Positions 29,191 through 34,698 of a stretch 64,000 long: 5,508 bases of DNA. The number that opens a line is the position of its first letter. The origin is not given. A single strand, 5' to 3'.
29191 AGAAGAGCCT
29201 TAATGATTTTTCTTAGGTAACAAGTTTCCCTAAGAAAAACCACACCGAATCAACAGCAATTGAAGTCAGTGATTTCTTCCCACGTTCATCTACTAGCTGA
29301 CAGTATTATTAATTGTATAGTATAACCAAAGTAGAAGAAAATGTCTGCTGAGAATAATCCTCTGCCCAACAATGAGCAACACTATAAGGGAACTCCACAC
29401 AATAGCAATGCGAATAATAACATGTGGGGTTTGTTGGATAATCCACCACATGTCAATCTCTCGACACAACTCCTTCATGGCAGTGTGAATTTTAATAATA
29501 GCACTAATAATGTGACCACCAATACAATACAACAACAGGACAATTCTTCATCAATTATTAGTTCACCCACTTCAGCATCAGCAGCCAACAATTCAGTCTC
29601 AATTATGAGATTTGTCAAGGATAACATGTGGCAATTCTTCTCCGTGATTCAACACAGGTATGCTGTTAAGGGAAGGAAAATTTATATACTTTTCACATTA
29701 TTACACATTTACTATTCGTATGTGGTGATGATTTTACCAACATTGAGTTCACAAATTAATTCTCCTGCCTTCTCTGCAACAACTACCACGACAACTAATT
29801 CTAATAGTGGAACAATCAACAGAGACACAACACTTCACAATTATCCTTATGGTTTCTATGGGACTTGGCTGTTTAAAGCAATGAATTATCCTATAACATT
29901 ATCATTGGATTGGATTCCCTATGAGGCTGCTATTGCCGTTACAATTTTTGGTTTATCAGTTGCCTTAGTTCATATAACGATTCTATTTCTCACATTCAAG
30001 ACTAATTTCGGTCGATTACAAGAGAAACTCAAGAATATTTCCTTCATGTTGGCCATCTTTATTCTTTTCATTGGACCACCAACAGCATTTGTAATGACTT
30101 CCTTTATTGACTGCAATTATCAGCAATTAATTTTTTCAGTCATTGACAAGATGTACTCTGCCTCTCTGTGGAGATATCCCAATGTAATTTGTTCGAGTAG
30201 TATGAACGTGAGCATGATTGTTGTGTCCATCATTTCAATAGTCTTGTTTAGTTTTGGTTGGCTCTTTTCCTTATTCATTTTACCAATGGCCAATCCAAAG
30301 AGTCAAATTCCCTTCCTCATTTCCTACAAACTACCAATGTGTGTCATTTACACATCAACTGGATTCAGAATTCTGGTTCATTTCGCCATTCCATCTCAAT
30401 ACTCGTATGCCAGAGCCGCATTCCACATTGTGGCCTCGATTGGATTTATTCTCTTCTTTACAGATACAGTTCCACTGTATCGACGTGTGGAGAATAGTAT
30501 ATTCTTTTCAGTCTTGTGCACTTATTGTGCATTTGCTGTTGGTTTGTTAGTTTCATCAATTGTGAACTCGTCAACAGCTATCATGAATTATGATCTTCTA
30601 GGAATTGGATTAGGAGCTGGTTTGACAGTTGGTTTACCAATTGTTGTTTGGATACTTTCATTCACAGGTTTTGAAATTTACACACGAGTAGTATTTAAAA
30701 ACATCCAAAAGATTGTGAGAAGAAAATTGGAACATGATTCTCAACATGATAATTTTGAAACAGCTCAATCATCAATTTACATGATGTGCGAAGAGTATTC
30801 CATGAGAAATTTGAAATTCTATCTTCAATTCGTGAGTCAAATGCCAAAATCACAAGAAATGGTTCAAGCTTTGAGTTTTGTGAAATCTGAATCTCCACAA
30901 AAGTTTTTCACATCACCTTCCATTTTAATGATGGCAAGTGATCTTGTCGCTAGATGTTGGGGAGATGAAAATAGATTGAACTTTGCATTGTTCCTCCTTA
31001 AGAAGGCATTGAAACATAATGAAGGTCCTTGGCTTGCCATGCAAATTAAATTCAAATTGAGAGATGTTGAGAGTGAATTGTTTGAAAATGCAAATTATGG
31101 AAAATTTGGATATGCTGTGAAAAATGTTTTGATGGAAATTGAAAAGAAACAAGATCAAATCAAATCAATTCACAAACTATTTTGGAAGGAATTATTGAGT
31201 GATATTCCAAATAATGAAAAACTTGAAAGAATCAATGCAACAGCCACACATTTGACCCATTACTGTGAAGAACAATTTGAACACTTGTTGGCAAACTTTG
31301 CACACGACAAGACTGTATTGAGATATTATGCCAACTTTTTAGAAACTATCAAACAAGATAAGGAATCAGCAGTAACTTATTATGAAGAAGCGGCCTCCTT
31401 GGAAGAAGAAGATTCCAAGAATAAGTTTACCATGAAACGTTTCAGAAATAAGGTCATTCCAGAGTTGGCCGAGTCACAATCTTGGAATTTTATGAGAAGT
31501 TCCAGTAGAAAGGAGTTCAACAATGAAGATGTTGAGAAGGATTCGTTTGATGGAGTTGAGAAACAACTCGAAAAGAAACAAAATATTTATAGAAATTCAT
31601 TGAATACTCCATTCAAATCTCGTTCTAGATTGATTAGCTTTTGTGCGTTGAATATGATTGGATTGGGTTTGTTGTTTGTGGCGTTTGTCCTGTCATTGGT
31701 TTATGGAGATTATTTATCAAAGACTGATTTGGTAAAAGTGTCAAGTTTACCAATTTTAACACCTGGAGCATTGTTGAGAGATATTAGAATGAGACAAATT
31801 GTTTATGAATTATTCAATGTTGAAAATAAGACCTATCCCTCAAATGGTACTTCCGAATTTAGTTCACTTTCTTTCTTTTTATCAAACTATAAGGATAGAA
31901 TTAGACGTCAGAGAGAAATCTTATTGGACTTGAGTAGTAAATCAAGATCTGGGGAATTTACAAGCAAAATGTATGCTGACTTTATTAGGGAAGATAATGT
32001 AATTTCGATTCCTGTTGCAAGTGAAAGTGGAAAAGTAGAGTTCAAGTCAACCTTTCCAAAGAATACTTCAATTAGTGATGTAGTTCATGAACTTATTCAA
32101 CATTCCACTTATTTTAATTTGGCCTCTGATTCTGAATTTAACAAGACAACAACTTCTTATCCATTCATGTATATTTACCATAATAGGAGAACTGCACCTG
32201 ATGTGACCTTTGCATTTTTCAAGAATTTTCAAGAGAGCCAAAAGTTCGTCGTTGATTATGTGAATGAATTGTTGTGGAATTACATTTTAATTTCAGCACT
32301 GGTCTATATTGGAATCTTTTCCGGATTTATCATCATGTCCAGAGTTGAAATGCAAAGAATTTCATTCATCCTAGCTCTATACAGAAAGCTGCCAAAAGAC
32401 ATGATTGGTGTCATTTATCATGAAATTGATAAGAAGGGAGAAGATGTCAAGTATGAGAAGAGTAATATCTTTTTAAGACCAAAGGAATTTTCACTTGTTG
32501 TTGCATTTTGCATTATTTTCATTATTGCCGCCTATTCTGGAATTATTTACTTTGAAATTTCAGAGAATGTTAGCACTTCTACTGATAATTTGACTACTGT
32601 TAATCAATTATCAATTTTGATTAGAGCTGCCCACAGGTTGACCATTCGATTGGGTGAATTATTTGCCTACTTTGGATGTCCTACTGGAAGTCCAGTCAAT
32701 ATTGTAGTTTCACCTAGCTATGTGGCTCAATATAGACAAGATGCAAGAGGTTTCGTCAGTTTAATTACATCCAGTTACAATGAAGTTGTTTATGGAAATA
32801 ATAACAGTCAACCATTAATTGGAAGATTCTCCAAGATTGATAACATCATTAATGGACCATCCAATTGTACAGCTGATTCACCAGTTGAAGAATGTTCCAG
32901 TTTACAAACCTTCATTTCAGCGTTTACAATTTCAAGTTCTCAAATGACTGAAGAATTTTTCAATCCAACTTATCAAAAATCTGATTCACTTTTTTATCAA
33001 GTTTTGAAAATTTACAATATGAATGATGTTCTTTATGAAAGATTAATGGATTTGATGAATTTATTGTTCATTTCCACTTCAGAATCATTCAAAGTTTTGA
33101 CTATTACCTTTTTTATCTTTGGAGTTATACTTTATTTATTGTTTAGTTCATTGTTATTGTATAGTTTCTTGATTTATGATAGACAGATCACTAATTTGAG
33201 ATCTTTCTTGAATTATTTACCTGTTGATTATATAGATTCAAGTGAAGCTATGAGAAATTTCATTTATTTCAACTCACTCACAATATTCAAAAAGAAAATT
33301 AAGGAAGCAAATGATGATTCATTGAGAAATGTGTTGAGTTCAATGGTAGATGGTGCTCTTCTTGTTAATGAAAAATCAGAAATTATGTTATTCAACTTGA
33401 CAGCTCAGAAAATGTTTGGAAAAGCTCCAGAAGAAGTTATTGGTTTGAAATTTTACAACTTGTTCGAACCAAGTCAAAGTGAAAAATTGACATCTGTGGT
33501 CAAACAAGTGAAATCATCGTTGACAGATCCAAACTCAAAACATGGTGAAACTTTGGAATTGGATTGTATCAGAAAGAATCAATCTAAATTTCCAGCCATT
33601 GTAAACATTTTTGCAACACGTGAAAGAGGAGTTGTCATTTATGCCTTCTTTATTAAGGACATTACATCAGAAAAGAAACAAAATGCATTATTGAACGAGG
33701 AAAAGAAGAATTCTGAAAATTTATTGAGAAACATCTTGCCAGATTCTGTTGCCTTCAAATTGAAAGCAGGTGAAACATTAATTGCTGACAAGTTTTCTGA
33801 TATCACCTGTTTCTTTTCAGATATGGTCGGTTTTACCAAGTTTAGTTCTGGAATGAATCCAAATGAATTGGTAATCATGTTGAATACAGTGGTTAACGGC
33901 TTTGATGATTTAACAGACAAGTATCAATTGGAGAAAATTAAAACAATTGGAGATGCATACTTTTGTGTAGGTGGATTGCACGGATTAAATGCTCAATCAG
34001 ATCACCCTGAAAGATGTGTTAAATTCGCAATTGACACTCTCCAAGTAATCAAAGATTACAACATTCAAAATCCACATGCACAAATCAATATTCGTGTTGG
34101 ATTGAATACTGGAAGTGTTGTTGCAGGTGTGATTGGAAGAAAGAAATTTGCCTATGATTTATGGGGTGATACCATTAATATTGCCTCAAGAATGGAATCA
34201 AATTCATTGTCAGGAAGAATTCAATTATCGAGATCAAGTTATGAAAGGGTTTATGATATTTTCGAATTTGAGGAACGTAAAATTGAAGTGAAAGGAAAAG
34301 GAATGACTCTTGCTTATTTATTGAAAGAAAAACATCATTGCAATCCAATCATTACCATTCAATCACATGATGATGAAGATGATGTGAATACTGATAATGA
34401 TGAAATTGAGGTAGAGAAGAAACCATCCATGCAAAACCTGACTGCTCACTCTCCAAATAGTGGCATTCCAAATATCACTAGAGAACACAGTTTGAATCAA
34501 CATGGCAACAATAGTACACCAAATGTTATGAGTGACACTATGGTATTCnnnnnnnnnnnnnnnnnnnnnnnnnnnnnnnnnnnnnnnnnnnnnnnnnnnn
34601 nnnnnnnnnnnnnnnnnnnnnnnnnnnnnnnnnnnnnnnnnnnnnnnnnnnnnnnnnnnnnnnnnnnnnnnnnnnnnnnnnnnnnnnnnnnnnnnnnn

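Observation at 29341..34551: Giant intronless polytopic PAS-cyclase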

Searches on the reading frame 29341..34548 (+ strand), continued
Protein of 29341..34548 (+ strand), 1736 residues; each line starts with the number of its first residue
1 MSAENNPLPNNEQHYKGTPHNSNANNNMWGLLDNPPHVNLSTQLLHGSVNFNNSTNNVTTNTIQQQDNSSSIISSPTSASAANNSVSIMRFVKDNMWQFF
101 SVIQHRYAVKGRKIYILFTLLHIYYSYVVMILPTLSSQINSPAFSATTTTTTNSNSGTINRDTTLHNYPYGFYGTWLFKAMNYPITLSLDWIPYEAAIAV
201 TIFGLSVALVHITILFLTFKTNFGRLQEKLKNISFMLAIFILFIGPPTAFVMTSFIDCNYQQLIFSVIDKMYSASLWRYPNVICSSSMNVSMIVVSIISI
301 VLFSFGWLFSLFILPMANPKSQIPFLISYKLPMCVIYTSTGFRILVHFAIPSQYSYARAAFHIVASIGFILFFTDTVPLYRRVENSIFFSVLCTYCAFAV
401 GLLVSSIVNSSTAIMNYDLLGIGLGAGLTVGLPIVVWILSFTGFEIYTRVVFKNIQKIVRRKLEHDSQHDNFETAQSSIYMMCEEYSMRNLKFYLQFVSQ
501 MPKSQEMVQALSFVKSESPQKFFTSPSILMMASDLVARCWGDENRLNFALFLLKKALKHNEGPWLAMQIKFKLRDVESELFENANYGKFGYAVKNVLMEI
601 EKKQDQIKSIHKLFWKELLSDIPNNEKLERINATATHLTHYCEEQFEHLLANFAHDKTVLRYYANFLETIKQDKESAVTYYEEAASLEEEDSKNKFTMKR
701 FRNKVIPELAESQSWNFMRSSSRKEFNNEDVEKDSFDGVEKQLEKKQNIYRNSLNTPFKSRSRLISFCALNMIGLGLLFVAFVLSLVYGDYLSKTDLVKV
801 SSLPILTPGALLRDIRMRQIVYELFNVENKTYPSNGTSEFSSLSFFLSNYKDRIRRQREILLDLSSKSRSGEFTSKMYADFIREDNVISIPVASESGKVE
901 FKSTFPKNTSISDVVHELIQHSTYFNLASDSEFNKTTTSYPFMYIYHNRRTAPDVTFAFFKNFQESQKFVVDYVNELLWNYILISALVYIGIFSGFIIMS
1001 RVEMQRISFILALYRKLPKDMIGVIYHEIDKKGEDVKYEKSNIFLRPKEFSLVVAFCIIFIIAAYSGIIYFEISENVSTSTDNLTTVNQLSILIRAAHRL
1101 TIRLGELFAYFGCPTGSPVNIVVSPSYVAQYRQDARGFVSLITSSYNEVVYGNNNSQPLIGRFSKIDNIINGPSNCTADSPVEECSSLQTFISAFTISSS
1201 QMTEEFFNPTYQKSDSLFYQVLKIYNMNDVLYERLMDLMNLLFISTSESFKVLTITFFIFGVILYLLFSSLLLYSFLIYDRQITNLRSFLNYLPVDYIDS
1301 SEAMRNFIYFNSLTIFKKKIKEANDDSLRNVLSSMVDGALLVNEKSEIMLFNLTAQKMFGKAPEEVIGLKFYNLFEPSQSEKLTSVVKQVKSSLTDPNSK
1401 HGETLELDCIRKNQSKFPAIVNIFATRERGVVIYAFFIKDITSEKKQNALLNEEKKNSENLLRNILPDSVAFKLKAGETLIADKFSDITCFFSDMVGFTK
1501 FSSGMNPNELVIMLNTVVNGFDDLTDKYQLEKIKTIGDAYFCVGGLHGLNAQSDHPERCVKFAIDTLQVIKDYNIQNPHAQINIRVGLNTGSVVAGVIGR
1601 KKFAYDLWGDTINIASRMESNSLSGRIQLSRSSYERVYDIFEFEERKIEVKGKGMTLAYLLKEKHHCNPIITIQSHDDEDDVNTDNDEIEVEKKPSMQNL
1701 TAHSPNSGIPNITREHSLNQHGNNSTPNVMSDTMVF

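Call 35: search_protein_families(library=pfam, alignment_id=A2, max_evalue=0.001)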
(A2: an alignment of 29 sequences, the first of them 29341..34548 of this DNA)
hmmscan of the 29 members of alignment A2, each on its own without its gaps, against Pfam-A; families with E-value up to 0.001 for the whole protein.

A. member 1, window:29341-34548:+ (1736 aa): 4 families
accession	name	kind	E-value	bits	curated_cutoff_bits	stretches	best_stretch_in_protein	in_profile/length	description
PF00211.25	Guanylate_cyc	-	4.4e-52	176.8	21.9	1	1483-1662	4-182/183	Adenylate and Guanylate cyclase catalytic domain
PF13426.13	PAS_9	-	2.1e-16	60.5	27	1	1337-1442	2-102/103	PAS domain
PF25474.1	TPR_TmcB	-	5e-14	52.7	27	1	594-693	25-124/125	TmcB, TPR repeats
PF00989.32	PAS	-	3.2e-09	37.2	22.6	1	1328-1432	3-102/113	PAS fold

B. families by the number of members that match (of 29 scanned): 8 families
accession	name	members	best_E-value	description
PF25474.1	TPR_TmcB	28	1e-20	TmcB, TPR repeats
PF13426.13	PAS_9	27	1.8e-17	PAS domain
PF00989.32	PAS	25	3.3e-11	PAS fold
PF00211.25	Guanylate_cyc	24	8.8e-62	Adenylate and Guanylate cyclase catalytic domain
PF13188.13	PAS_8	6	3.6e-05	PAS domain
PF08448.16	PAS_4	4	8.7e-06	PAS fold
PF24820.1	Diguanyl_cycl_sensor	1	9.7e-07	Diguanylate cyclase-like sensor domain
PF01852.25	START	1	2.1e-05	START domain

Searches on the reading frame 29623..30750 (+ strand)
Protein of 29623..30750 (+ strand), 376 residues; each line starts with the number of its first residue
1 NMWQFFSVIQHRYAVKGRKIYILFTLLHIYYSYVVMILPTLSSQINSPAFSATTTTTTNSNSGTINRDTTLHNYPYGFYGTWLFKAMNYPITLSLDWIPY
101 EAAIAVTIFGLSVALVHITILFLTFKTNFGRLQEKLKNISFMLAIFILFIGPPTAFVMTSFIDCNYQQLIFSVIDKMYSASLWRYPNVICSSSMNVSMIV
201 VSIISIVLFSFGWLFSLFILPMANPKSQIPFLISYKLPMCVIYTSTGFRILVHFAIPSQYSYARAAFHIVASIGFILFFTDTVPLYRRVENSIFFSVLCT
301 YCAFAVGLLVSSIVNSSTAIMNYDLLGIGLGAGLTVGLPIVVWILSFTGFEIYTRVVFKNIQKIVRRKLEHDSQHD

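Call 83: search_protein_families(library=pfam, proteins=[window:29623-30750:+], max_evalue=1)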
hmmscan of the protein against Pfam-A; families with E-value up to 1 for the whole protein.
window:29623-30750:+ (376 aa): 0 families
